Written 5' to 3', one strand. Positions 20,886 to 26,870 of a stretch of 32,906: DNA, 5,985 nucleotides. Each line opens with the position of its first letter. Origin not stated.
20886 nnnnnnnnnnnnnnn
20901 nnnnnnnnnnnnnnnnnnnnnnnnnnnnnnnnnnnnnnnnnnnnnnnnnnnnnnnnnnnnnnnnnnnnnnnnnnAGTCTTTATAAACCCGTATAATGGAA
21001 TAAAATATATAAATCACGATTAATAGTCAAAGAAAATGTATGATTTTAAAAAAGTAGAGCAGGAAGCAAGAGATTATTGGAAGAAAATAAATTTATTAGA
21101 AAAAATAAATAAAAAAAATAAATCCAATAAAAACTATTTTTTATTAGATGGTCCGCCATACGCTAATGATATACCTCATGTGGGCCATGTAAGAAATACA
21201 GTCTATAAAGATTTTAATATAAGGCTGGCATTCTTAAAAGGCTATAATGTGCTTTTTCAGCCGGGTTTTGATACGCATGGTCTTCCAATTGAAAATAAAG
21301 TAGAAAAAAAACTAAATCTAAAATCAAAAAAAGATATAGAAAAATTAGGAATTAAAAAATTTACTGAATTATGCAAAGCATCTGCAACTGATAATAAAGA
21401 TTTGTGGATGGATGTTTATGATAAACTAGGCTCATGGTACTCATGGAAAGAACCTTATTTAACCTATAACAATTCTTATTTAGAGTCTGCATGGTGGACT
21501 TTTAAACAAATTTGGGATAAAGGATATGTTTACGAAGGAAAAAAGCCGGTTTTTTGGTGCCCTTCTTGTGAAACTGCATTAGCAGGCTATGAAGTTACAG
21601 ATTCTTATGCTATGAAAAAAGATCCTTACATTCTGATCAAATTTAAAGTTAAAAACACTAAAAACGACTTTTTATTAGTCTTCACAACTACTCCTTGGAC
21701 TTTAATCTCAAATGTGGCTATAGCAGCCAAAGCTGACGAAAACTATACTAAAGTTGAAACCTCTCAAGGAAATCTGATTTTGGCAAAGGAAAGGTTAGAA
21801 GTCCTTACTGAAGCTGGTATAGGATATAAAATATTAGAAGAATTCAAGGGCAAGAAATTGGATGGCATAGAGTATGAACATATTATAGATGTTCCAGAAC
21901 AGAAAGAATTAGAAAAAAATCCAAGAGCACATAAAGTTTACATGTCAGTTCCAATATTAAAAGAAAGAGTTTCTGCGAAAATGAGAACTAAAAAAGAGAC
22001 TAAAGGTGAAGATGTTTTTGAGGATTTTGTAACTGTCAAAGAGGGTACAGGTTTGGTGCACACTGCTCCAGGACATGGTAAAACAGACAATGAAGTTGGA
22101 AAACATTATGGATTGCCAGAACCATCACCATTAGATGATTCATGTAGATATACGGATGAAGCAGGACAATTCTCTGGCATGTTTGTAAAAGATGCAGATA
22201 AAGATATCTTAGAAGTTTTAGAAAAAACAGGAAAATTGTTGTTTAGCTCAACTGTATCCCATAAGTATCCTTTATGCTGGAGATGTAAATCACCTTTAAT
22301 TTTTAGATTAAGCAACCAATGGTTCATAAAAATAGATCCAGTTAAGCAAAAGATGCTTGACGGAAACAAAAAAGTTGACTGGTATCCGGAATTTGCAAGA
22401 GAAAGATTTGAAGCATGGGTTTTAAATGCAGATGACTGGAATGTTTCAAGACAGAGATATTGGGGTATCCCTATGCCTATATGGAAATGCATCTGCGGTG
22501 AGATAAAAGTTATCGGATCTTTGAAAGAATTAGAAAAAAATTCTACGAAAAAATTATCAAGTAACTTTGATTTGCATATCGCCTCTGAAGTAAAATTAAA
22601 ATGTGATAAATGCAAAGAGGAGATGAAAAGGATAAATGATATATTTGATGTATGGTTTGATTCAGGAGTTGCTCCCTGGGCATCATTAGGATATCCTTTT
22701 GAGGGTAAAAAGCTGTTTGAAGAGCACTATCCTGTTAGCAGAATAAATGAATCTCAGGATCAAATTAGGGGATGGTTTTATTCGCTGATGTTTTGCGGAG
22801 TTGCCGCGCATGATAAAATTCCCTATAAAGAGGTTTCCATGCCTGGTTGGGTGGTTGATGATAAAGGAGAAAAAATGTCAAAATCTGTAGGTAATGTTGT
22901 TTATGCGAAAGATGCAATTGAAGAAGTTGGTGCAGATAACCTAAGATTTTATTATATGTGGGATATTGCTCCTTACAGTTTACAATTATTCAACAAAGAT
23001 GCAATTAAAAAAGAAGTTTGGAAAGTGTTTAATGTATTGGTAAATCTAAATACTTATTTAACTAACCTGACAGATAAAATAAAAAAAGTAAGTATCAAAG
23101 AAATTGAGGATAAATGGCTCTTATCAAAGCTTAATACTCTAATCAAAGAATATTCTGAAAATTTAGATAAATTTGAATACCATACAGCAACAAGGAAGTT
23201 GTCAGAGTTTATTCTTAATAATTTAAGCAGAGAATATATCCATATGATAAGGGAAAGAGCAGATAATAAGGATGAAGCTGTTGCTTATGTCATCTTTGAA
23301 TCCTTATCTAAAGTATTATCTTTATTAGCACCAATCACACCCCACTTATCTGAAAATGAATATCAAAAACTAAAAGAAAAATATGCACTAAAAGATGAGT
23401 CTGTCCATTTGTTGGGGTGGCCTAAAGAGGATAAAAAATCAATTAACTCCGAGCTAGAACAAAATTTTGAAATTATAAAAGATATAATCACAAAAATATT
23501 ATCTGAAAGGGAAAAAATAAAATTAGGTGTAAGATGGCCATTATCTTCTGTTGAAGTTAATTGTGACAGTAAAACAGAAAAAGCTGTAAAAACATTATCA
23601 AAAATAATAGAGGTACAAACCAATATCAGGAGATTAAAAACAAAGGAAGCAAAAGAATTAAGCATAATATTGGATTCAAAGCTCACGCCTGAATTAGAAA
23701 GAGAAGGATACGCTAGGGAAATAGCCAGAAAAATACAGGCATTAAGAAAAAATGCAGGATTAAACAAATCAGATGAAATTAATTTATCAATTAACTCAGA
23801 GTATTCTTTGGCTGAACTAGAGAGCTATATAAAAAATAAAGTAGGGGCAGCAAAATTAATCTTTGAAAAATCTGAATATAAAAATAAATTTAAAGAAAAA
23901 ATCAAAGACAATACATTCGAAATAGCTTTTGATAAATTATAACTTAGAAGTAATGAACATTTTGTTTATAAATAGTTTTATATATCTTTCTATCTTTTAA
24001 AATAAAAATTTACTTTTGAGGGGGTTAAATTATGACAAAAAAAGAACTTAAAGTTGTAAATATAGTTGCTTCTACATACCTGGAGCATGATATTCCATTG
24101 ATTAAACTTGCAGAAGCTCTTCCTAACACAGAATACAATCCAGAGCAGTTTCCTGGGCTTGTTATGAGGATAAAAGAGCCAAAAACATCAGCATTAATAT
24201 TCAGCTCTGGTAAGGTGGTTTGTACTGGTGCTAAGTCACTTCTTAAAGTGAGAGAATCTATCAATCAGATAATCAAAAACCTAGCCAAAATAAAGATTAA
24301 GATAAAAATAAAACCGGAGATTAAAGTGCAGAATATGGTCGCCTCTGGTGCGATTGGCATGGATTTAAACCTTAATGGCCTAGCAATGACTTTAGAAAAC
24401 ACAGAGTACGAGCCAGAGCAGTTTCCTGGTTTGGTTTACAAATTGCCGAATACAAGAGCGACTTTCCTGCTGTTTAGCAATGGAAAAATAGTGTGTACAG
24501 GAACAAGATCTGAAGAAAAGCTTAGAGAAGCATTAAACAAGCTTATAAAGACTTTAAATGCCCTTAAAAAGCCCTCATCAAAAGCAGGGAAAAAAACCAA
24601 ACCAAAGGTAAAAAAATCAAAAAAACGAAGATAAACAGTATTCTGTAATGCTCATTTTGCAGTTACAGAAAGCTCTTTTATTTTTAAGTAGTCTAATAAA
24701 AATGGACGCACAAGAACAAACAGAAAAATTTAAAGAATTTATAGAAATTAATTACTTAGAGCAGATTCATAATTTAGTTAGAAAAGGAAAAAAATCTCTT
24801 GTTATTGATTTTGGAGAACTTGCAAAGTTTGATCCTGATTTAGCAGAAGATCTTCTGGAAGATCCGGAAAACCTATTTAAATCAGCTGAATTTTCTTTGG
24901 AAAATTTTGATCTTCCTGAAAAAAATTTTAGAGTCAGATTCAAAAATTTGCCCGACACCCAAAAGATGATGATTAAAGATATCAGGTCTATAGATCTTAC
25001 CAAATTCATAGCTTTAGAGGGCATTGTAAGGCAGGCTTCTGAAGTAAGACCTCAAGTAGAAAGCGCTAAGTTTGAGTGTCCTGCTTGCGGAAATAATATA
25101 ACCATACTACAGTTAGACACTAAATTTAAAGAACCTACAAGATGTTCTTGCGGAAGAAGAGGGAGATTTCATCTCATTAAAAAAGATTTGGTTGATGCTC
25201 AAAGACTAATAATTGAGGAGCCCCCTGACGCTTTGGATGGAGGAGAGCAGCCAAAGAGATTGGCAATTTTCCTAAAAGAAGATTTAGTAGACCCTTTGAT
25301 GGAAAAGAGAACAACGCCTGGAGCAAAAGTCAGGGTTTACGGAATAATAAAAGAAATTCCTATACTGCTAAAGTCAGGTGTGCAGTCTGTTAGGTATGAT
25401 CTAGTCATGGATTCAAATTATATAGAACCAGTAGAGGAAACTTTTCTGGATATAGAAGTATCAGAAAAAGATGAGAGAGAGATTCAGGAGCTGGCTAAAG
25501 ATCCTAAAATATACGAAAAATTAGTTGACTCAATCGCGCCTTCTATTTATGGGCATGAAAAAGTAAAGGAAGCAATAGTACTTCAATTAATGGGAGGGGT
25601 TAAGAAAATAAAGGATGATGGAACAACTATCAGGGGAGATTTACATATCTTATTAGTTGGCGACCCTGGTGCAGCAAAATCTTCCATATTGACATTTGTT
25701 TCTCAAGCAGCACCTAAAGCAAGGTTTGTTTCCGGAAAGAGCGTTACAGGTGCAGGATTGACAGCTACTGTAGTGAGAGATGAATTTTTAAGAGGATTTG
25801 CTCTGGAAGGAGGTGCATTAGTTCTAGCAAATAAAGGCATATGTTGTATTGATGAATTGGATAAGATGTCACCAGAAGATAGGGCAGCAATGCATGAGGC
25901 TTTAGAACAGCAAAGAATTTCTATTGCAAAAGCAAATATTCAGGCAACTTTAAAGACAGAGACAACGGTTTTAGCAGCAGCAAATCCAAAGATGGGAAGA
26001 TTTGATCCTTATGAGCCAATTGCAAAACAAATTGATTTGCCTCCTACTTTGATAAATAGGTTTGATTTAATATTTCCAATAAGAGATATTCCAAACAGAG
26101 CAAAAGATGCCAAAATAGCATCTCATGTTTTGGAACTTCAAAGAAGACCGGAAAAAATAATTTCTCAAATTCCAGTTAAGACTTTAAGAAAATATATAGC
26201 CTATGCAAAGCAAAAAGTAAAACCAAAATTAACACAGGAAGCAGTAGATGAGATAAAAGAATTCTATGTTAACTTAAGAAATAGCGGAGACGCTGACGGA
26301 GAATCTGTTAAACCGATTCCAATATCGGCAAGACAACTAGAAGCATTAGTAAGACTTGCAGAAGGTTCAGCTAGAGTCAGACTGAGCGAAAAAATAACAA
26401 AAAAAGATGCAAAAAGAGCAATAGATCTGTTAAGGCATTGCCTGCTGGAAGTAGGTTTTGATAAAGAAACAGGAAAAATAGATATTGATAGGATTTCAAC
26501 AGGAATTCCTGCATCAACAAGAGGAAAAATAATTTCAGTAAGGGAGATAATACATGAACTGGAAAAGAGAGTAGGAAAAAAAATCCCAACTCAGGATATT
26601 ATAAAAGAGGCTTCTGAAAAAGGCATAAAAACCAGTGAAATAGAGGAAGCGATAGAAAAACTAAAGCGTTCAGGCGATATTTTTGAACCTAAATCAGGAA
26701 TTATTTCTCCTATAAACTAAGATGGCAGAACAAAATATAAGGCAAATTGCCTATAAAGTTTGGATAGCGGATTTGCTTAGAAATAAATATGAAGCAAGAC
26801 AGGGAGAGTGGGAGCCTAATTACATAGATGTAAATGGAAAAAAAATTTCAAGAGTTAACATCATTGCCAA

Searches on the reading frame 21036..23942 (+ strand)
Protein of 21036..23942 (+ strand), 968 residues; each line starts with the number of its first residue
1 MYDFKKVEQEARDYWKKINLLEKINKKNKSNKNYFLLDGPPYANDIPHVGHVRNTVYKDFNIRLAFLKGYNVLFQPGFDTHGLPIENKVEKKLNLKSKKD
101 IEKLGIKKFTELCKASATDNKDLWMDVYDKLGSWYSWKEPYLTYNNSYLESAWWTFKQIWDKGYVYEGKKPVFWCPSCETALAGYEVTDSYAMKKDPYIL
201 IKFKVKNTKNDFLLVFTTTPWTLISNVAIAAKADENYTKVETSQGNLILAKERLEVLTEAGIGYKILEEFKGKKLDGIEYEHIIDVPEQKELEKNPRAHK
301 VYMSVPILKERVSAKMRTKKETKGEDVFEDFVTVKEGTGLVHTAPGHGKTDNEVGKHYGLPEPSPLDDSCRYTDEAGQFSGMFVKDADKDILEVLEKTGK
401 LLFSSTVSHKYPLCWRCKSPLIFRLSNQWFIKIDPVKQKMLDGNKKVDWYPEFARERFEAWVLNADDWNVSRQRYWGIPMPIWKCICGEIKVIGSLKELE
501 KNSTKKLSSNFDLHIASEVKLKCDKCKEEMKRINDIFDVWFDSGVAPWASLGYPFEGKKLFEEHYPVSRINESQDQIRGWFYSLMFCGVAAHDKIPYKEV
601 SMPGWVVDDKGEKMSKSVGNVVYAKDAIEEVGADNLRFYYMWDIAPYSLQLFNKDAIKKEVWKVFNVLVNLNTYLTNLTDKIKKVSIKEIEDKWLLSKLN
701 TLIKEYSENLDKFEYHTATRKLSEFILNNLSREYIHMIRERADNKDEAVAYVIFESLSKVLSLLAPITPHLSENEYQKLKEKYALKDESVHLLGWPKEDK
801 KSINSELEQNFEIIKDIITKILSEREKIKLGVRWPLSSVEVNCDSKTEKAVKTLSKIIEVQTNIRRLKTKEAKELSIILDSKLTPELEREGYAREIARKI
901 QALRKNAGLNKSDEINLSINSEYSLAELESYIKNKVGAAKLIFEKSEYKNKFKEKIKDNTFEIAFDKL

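Call 10: search_protein_families(library=pfam, proteins=[window:21036-23942:+])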
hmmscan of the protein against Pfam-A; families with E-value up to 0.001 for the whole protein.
window:21036-23942:+ (968 aa): 6 families
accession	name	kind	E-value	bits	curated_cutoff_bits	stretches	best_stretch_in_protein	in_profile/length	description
PF00133.28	tRNA-synt_1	-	3.7e-124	415.1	22.7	1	13-641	4-403/414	tRNA synthetases class I (I, L, M and V)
PF08264.19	Anticodon_1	-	6.4e-33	114.2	25.1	1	692-837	1-145/148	Anticodon-binding domain of tRNA ligase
PF09334.17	tRNA-synt_1g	-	7.1e-23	81.4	20.1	2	41-187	8-135/391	tRNA synthetases class I (M)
PF19302.4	DUF5915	-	1e-15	58.2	27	1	853-967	78-194/195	Domain of unknown function (DUF5915)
PF01406.26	tRNA-synt_1e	-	1.8e-08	34.6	27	1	607-642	247-282/301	tRNA synthetases class I (C) catalytic domain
PF01921.24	tRNA-synt_1f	-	0.00019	20.9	27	0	605-642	274-311/360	tRNA synthetases class I (K)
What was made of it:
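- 21036..23942 (+): Archaeal ileS (968 aa). Pfam (call 10).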

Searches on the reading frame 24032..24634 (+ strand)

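Call 10: search_protein_families(library=pfam, proteins=[window:24032-24634:+])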
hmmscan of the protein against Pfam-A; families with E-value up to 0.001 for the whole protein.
window:24032-24634:+ (200 aa): 1 family
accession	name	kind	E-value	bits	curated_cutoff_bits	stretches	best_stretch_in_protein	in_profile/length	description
PF00352.27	TBP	-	3.7e-61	203.4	22.9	2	96-177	1-84/85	Transcription factor TFIID (or TATA-binding protein, TBP)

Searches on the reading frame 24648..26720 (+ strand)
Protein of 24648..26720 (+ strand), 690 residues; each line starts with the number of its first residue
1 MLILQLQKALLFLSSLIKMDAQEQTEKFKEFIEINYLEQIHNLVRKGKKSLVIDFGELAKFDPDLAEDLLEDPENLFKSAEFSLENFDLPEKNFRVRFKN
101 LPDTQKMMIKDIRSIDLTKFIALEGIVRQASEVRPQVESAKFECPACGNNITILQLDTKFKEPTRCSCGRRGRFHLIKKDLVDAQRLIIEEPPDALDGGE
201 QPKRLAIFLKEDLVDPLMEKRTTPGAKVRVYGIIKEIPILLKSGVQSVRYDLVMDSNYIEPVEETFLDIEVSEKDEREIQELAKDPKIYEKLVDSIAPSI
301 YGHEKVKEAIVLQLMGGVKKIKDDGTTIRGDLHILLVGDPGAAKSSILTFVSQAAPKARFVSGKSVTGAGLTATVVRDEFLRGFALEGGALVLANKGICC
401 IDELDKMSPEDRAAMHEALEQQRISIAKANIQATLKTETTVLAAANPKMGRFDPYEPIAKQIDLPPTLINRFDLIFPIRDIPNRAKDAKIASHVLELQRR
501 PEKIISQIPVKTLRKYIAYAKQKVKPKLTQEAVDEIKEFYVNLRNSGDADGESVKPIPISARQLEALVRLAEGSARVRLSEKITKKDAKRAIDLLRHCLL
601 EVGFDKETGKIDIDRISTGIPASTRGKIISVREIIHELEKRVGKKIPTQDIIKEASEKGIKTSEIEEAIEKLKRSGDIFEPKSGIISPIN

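Call 10: search_protein_families(library=pfam, proteins=[window:24648-26720:+])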
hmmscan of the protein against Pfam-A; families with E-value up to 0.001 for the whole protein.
window:24648-26720:+ (690 aa): 9 families
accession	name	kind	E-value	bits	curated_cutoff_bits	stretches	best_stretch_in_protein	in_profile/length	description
PF00493.29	MCM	-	2.8e-94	314.9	23.3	1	276-497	2-223/224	MCM P-loop domain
PF17855.7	MCM_lid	-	1.5e-27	96.4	27.4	1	512-599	2-87/87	MCM AAA-lid domain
PF17207.9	MCM_OB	-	1.4e-22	80.2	24.8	1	109-237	2-125/126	MCM OB domain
PF14551.11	MCM_N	-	6.3e-09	36.6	24.9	1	26-87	2-72/95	MCM N-terminal domain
PF01078.27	Mg_chelatase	-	4.1e-08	33.3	20.3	1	386-448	97-159/207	Magnesium chelatase, subunit ChlI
PF07728.20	AAA_5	-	8.6e-08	32.7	22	1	333-449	1-125/139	AAA domain (dynein-related subfamily)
PF21120.3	MCM_WH_arc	-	5e-06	26.9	26.1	1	627-685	2-61/63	Archaeal MCM, winged-helix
PF07726.17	AAA_3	-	1.2e-05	25.6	27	1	333-447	1-112/131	ATPase family associated with various cellular activities (AAA)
PF13191.12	AAA_16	-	0.00035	21.6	32.6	1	331-423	23-124/167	AAA ATPase domain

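Call 26: find_encoding_contigs(protein=window:24648-26720:+, flank=10000, max_places=8)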
Protein window:24648-26720:+ (690 aa): 24 contigs read that carry it; 6 places shown.
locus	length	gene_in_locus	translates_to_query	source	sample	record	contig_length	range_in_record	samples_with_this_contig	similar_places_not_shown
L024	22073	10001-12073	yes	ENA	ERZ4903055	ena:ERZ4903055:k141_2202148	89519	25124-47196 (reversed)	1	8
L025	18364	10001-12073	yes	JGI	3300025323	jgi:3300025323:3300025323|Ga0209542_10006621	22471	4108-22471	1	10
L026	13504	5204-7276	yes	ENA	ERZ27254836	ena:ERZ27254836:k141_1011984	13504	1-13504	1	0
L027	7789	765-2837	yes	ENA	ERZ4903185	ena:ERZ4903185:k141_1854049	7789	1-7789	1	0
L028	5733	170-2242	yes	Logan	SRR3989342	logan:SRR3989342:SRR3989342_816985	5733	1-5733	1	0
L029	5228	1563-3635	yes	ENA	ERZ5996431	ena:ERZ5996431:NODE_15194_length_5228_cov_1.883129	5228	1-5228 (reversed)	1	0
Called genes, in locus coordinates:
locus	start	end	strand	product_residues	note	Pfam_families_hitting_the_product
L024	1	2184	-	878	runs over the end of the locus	PF14890:Intein_splicing, PF14528:LAGLIDADG_3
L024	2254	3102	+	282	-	PF05569:Peptidase_M56 (weak), PF01435:Peptidase_M48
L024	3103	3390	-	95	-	-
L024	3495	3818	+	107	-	-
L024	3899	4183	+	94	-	PF21473:OB_Ssb-like (weak), PF01336:tRNA_anti-codon (weak)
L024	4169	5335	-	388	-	PF00004:AAA, PF25361:AAA_lid_RFC1 (faint)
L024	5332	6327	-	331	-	PF05496:RuvB_N (weak), PF00004:AAA, PF13177:DNA_pol3_delta2 (weak), PF25361:AAA_lid_RFC1, PF08542:Rep_fac_C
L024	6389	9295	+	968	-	PF00133:tRNA-synt_1, PF01406:tRNA-synt_1e (faint), PF09334:tRNA-synt_1g, PF08264:Anticodon_1, PF19302:DUF5915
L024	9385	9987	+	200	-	PF00352:TBP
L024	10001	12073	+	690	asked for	PF14551:MCM_N, PF17207:MCM_OB, PF00493:MCM, PF07726:AAA_3 (weak), PF07728:AAA_5 (weak), PF01078:Mg_chelatase (weak), PF17855:MCM_lid, PF21120: (weak)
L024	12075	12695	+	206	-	PF01336:tRNA_anti-codon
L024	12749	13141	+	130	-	PF01873:eIF-5_eIF-2B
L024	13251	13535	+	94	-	PF04242:DUF424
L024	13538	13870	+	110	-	PF04981:NMD3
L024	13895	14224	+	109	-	PF01176:eIF-1a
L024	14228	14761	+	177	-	PF00013:KH_1, PF21800:KH_KRR1_2nd, PF22891:KH_PNO1_2nd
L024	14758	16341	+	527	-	PF02518:HATPase_c, PF13589:HATPase_c_3, PF09239:Topo-VIb_trans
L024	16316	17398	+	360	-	PF04406:TP6A_N, PF20768:Topo_VI_alpha, PF21180:TOP6A-Spo11_Toprim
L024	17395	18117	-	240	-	-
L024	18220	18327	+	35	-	-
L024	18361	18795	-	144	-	-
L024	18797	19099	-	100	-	-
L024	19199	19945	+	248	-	PF01978:TrmB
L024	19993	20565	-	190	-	-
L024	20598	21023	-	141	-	PF01850:PIN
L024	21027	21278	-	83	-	PF04014:MazE_antitoxin (weak)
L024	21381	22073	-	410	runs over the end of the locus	PF04434:SWIM (faint), PF00665:rve (weak), PF13610:DDE_Tnp_IS240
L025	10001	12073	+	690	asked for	PF14551:MCM_N, PF17207:MCM_OB, PF00493:MCM, PF07726:AAA_3 (weak), PF07728:AAA_5 (weak), PF01078:Mg_chelatase (weak), PF17855:MCM_lid, PF21120: (weak)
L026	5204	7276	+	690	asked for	PF14551:MCM_N, PF17207:MCM_OB, PF00493:MCM, PF07726:AAA_3 (weak), PF07728:AAA_5 (weak), PF01078:Mg_chelatase (weak), PF17855:MCM_lid, PF21120: (weak)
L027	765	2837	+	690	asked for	PF14551:MCM_N, PF17207:MCM_OB, PF00493:MCM, PF07726:AAA_3 (weak), PF07728:AAA_5 (weak), PF01078:Mg_chelatase (weak), PF17855:MCM_lid, PF21120: (weak)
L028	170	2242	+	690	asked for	PF14551:MCM_N, PF17207:MCM_OB, PF00493:MCM, PF07726:AAA_3 (weak), PF07728:AAA_5 (weak), PF01078:Mg_chelatase (weak), PF17855:MCM_lid, PF21120: (weak)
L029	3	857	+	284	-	?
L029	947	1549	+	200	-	PF00352:TBP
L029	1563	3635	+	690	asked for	PF14551:MCM_N, PF17207:MCM_OB, PF00493:MCM, PF07726:AAA_3 (weak), PF07728:AAA_5 (weak), PF01078:Mg_chelatase (weak), PF17855:MCM_lid, PF21120: (weak)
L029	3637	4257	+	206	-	-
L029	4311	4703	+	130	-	PF01873:eIF-5_eIF-2B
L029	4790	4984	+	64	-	PF18930:DUF5679 (weak)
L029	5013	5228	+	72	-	?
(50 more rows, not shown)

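Call 29: list_cluster_members(proteins=[window:24648-26720:+, window:21036-23942:+, window:11118-12551:-, window:29405-30988:+, window:7605-9842:+, window:4097-4702:+, window:1660-3432:+])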
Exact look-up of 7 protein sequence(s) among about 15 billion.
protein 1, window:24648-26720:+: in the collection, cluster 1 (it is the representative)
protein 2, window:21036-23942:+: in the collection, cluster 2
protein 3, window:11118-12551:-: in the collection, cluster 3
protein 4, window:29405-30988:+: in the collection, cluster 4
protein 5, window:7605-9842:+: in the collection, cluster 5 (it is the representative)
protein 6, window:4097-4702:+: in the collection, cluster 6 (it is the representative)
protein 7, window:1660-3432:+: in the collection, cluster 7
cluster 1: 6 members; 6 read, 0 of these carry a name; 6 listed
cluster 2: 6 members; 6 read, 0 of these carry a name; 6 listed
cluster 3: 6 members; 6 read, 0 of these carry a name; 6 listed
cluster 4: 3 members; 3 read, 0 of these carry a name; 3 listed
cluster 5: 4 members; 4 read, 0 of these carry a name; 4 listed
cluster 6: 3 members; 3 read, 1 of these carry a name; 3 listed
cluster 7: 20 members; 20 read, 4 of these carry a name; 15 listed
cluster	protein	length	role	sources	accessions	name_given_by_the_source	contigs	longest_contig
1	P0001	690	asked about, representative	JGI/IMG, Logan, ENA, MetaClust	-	-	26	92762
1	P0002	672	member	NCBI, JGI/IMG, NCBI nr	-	-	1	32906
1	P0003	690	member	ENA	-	-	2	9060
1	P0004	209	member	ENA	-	-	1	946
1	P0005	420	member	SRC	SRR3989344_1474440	-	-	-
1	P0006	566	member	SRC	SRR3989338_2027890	-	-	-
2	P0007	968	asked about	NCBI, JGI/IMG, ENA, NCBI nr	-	-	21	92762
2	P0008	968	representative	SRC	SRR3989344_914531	-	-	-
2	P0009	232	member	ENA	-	-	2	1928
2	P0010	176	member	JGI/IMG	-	-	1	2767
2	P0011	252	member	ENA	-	-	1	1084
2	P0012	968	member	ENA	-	-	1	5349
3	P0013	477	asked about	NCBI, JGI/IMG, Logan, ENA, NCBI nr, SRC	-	-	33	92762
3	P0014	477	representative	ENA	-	-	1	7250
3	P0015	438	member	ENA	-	-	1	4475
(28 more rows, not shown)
